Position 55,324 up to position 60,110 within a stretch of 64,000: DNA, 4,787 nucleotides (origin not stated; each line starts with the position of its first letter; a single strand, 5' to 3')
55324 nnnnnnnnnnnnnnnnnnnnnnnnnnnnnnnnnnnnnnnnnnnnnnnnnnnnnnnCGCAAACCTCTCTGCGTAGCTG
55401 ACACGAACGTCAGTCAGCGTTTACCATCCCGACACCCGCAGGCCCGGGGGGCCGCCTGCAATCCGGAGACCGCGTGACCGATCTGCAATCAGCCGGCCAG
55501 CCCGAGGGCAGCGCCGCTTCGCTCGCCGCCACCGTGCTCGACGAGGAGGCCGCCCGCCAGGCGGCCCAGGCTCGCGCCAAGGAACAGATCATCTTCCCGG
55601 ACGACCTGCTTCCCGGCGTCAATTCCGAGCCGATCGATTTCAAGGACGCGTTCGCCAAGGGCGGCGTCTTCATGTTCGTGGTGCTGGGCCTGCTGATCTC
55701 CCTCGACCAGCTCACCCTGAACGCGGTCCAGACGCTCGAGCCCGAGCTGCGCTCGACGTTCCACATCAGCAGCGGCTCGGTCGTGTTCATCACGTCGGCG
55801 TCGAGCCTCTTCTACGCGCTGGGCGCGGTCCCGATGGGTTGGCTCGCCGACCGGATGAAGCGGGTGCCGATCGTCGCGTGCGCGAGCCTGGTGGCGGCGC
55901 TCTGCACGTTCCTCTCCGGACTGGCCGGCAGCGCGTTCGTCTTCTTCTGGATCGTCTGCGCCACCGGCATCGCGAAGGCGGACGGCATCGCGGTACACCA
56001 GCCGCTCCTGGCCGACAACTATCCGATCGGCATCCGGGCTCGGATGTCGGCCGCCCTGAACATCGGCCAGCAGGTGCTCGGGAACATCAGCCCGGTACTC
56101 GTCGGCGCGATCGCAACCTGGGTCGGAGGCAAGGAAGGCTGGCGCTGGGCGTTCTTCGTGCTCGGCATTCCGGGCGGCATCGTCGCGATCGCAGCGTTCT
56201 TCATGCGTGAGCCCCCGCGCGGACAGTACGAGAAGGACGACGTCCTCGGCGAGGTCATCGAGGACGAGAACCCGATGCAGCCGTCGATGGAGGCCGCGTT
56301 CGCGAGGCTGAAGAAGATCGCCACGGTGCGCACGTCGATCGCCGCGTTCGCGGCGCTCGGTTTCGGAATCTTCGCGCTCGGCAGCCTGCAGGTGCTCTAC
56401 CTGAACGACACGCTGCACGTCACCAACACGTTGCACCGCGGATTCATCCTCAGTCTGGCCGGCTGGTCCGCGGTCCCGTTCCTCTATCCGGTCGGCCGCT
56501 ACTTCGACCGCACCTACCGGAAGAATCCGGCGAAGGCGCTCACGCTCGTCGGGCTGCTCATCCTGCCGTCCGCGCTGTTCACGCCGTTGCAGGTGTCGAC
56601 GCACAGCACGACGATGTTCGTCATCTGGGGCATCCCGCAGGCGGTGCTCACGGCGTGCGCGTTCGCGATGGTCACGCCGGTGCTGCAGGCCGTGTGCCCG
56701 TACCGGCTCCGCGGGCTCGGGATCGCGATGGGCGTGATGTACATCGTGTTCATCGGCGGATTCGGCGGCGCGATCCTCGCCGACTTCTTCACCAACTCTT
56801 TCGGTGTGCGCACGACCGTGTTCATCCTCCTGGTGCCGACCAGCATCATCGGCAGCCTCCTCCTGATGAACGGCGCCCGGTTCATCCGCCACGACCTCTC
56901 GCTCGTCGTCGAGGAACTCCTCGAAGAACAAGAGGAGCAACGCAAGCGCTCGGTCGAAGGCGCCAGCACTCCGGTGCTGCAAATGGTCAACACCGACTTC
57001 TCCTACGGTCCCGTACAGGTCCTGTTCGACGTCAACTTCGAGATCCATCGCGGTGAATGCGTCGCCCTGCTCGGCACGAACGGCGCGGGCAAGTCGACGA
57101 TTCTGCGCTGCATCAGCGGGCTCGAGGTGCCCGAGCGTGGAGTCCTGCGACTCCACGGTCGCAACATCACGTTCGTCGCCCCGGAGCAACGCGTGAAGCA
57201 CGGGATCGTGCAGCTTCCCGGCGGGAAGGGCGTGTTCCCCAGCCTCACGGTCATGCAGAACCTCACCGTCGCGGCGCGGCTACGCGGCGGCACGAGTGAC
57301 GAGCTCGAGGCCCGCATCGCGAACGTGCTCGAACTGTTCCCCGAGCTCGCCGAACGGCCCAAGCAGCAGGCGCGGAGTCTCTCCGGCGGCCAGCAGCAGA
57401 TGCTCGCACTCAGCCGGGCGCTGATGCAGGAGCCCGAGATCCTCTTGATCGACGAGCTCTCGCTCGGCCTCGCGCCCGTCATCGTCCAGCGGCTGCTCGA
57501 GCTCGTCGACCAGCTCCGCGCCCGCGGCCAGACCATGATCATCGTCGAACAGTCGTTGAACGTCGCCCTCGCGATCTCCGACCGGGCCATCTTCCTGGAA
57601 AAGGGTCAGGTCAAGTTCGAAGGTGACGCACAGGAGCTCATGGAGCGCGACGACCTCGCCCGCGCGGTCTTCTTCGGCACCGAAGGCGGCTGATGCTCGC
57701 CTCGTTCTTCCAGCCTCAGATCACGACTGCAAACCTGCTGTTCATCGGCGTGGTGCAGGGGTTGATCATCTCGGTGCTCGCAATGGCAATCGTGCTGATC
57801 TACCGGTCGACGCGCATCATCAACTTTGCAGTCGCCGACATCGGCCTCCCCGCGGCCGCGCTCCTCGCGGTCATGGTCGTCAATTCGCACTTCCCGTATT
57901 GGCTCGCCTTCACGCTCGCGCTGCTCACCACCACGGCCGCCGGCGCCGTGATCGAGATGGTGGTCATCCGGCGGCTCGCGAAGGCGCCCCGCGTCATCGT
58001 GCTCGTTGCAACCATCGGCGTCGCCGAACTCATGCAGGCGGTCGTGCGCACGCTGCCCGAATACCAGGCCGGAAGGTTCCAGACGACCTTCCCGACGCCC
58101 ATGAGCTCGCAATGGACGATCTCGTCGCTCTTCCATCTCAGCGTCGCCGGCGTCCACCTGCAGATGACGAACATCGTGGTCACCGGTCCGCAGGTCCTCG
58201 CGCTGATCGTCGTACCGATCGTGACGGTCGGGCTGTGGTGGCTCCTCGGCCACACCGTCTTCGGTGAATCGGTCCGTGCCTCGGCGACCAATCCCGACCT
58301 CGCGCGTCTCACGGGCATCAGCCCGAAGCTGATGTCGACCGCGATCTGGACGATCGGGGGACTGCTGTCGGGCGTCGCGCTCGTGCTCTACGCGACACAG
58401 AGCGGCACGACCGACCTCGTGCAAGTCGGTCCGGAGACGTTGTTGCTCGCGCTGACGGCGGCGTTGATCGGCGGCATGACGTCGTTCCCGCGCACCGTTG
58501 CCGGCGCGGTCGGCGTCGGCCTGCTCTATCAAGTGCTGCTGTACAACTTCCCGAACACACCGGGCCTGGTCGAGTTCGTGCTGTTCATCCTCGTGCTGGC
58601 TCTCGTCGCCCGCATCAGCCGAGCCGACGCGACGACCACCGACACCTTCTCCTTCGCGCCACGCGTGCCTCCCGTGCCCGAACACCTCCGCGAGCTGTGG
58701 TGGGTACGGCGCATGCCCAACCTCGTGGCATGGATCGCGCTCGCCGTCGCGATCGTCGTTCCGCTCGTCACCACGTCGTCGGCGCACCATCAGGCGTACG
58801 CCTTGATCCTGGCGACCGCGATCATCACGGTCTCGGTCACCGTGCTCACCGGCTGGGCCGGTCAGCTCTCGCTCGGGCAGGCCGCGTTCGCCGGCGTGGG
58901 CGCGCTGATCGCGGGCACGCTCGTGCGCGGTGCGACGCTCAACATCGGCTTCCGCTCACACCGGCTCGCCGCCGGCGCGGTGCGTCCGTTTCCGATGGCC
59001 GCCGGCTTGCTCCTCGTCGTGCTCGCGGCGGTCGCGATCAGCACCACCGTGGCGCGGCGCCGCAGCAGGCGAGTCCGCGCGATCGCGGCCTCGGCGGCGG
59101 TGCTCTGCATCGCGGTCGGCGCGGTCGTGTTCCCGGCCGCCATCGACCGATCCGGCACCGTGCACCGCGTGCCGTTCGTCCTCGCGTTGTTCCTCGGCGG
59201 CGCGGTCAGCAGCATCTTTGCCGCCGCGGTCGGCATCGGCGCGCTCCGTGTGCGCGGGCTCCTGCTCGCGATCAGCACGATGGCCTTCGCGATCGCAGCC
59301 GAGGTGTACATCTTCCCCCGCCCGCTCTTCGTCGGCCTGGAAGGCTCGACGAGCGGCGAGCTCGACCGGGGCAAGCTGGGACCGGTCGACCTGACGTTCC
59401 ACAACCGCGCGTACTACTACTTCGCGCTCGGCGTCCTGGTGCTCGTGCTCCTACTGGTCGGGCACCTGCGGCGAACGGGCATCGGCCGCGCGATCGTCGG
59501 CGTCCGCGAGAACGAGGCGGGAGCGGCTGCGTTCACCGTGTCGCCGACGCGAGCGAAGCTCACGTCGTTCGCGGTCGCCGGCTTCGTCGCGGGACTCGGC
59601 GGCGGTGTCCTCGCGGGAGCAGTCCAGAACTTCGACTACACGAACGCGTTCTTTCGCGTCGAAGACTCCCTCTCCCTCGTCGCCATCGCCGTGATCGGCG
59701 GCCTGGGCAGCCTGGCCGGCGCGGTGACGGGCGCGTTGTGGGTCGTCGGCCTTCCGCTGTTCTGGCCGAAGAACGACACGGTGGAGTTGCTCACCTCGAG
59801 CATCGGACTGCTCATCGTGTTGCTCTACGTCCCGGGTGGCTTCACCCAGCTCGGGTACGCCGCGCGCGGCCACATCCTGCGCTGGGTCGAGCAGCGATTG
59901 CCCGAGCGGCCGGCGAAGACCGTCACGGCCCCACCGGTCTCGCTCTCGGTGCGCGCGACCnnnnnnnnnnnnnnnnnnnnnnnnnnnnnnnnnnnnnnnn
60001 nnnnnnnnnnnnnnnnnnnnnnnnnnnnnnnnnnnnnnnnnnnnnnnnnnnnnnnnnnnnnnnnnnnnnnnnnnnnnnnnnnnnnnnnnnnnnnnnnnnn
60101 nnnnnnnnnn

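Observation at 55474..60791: Liv-type ABC importer collapsed into two polypeptides, one of which carries a complete MFS transporter domain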

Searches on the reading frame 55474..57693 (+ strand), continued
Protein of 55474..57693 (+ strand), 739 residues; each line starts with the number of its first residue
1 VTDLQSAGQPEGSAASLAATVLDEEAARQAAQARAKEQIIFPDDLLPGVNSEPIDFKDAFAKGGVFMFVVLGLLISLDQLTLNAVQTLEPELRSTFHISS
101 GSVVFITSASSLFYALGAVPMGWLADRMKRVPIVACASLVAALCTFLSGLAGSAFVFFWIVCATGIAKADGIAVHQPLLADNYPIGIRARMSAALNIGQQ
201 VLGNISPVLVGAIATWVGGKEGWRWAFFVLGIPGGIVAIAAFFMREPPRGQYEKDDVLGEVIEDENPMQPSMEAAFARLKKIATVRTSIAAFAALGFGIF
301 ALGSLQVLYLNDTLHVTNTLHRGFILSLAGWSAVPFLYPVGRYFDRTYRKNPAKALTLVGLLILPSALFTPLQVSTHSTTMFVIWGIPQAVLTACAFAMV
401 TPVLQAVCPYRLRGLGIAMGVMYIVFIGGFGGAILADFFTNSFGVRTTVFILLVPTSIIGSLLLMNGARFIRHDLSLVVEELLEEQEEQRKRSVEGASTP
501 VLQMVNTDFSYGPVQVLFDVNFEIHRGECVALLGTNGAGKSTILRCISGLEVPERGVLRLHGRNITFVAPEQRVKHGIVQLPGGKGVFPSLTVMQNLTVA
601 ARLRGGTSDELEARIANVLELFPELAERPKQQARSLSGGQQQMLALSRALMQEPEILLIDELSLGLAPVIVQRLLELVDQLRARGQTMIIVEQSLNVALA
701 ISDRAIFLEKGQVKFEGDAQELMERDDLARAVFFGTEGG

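Call 36: predict_structure(alignment_id=A2)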
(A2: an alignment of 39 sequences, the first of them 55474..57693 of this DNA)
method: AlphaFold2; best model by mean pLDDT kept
length: 739 residues; sequences in the alignment: 39
mean_pLDDT: 75.1   pTM: 0.63
mean pLDDT of the five models: 75.1, 73.7, 73.3, 73.0, 65.9
residues with pLDDT >= 90: 24; 70-90: 508; 50-70: 142; < 50: 65
segments of 3 or more residues with pLDDT < 50: 1-12, 36-48, 260-266, 409-418, 513-517, 728-739
pLDDT, mean of each block of 10 residues (from residue 1): 36 54 64 51 45 73 84 82 83 88 84 79 77 89 90 90 88 77 74 77 85 85 88 86 81 56 48 58 67 72 85 87 86 82 75 80 85 86 87 76 56 44 66 83 86 85 81 66 63 68 75 51 86 74 82 74 72 79 71 88 81 88 85 84 85 85 64 80 87 74 79 73 61 40
secondary structure, 60 per line:
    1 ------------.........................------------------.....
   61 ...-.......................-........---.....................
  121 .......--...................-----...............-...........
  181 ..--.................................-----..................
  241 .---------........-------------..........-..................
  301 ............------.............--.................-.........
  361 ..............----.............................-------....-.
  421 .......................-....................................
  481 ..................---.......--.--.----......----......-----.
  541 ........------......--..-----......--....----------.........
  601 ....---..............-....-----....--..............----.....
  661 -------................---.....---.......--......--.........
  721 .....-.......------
elements in order (helices of 4 or more, strands of 3 or more residues): H13-37 H56-63 H65-87 H89-96 H100-127 H130-148 H154-168 H170-182 H185-217 H223-241 H251-258 H272-281 H283-312 H319-331 H334-350 H352-374 H379-407 H415-418 H420-443 H445-498 E502-508 E519-524 E529-534 H540-548 E555-560 H570-575 E578-581 H593-604 H608-621 H623-626 H638-651 E656-660 H668-683 E687-691 H695-701 E704-709 E712-718 H719-725 H727-733

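Call 40: fold_search(model_id=the predicted structure, library=pdb)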
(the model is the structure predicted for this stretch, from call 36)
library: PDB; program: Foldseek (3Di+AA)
matches with E <= 10: 1865; with E <= 0.001: 1657
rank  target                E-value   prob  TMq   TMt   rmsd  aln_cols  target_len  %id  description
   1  1ji0                  1.5e-17  1.00  0.31  0.92   2.4       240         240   36  Crystal Structure Analysis of the ABC transporter from Thermotoga maritima (released 2002-08-14)
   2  6mbn_A                6.8e-16  1.00  0.30  0.87   2.4       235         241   27  LptB E163Q in complex with ATP (released 2019-08-14)
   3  6hs3_A                1.4e-15  1.00  0.30  0.86   3.2       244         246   31  Crystal structure of an ABC transporter related protein from Burkholderia pseudomallei (released 2018-11-07)
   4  1z47_A                2.2e-15  1.00  0.28  0.59   2.4       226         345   32  Structure of the ATPase subunit CysA of the putative sulfate ATP-binding cassette (ABC) transporter from Alicyclobacil (released 2005-06-07)
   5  4wbs_B                3.2e-15  1.00  0.30  0.82   3.0       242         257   29  Crystal structure of an ABC transporter related protein from Burkholderia phymatum (released 2014-09-24)
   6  4qc2_A                3.9e-15  1.00  0.30  0.89   2.5       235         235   28  Crystal structure of lipopolysaccharide transport protein LptB in complex with ATP and Magnesium ions (released 2014-10-22)
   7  8vsi_B                3.9e-15  1.00  0.28  0.35  21.5       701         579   15  Mechanistic Insights Revealed by YbtPQ in the Occluded State (released 2024-04-10)
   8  9bcr_D                4.3e-15  1.00  0.28  0.55   1.9       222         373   31  Cryo-EM structure of a bacterial prototype ATP-binding cassette transporter MalFGK2. (released 2025-04-30)
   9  4wbs_A                5.8e-15  1.00  0.30  0.87   2.9       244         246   29  Crystal structure of an ABC transporter related protein from Burkholderia phymatum (released 2014-09-24)
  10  2r6g_A                6.4e-15  1.00  0.28  0.55   2.1       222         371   31  The Crystal Structure of the E. coli Maltose Transporter (released 2007-11-27)
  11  3rlf_B                6.9e-15  1.00  0.28  0.55   2.1       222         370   32  Crystal structure of the maltose-binding protein/maltose transporter complex in an outward-facing conformation bound t (released 2011-08-10)
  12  2r6g_B                7.3e-15  1.00  0.28  0.55   2.1       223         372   31  The Crystal Structure of the E. coli Maltose Transporter (released 2007-11-27)
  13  3puy_B                7.3e-15  1.00  0.28  0.57   2.1       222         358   32  Crystal Structure of an outward-facing MBP-Maltose transporter complex bound to AMP-PNP after crystal soaking of the p (released 2011-05-18)
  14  4p33_A                8.3e-15  1.00  0.30  0.90   2.3       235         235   27  Crystal structure of E. coli LptB-E163Q in complex with ATP-sodium (released 2014-03-26)
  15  9dok_B                9.0e-15  1.00  0.30  0.89   2.9       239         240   30  Cryo-EM structure of LptB2FG apo-II (released 2025-11-19)
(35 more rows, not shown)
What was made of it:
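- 56974..57693 (+): LivF/UrtE-type NBD (residues 501-739). It has Walker A (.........), a canonical LSGGQ, Walker B with Glu (LLIDE), and Gln in place of the H-loop His (VEQS). The best structural match is 1ji0, TMt 0.92 (call 40).
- Closest known: Type IV ABC exporters. Different: Whole-chain Foldseek matches to these proteins have rmsd above 20 A and come from the NBD alone (call 40).
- Tried and rejected: Whole-chain Foldseek against PDB was dominated by the NBD and said nothing about the MFS (call 40).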

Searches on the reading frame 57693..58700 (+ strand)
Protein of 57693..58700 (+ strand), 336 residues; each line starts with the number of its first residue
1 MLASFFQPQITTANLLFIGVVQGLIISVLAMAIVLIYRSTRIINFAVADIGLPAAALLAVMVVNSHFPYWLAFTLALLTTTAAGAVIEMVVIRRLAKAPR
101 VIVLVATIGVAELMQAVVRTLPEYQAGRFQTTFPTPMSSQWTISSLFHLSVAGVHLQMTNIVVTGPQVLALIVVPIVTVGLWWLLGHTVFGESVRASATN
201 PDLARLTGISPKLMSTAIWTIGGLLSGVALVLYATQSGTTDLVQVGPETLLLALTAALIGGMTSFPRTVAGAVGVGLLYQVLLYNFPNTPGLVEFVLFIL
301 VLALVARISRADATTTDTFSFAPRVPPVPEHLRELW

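Call 22: search_protein_families(library=ncbifam, proteins=[window:57693-58700:+], max_evalue=0.001)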
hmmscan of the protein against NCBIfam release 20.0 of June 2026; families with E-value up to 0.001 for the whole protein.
window:57693-58700:+ (336 aa): 7 families
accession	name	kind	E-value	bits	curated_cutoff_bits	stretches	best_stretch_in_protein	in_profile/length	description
TIGR03409.1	urea_trans_UrtB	equivalog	2.2e-18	66.9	250.3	1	15-303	3-276/291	urea ABC transporter permease subunit UrtB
NF008011.0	PRK10740.1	equivalog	3.9e-11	43.1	379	1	16-304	12-294/308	high-affinity branched-chain amino acid ABC transporter permease LivH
NF040906.3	GguB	equivalog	2.7e-07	30.1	450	1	106-281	166-339/375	multiple monosaccharide ABC transporter permease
TIGR03408.1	urea_trans_UrtC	equivalog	4.1e-06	26.7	296.2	1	168-305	170-306/313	urea ABC transporter permease subunit UrtC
NF008441.0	PRK11285.1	equivalog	3.5e-05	23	378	1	170-263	183-279/333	L-arabinose ABC transporter permease AraH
TIGR03622.1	urea_t_UrtB_arc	equivalog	4.9e-05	22.8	374.25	1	26-304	14-266/284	urea ABC transporter, permease protein UrtB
NF007014.0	PRK09478.1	equivalog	0.00093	18.6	386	0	55-285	84-302/336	galactose/methyl galactoside ABC transporter permease MglC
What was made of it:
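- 57693..58622 (+): LivH/UrtB-like membrane domain (about residues 1-310). UrtB and LivH models match (call 22).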

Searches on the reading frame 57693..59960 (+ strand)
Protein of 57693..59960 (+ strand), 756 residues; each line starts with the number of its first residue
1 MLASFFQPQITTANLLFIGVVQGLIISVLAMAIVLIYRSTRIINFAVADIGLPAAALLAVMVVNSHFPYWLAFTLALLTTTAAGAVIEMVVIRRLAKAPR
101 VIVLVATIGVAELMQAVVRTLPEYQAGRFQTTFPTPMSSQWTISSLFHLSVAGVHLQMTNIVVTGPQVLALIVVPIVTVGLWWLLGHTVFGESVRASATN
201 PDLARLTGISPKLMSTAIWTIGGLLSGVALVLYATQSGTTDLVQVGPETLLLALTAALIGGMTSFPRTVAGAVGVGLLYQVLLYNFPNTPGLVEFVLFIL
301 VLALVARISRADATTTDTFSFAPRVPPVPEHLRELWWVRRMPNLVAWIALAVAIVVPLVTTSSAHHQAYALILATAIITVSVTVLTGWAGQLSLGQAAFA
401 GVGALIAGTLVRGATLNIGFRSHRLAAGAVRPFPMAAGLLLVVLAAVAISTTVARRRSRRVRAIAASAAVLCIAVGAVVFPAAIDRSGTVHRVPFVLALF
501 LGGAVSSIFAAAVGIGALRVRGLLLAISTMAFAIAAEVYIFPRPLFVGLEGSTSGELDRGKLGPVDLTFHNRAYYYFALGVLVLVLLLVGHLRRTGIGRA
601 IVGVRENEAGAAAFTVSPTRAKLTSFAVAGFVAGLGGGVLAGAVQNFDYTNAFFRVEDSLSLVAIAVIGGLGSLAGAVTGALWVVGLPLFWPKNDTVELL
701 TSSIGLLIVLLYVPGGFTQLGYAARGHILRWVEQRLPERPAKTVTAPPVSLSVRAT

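Call 49: search_solved_structures(query=window:57693-59960:+, max_evalue=1)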
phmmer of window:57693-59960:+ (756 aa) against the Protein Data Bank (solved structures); distinct sequences matched with E-value up to 1: 0.
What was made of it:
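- The tools do not offer multimer prediction, and no HAAT membrane domain has a solved structure detectable by sequence (call 49).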
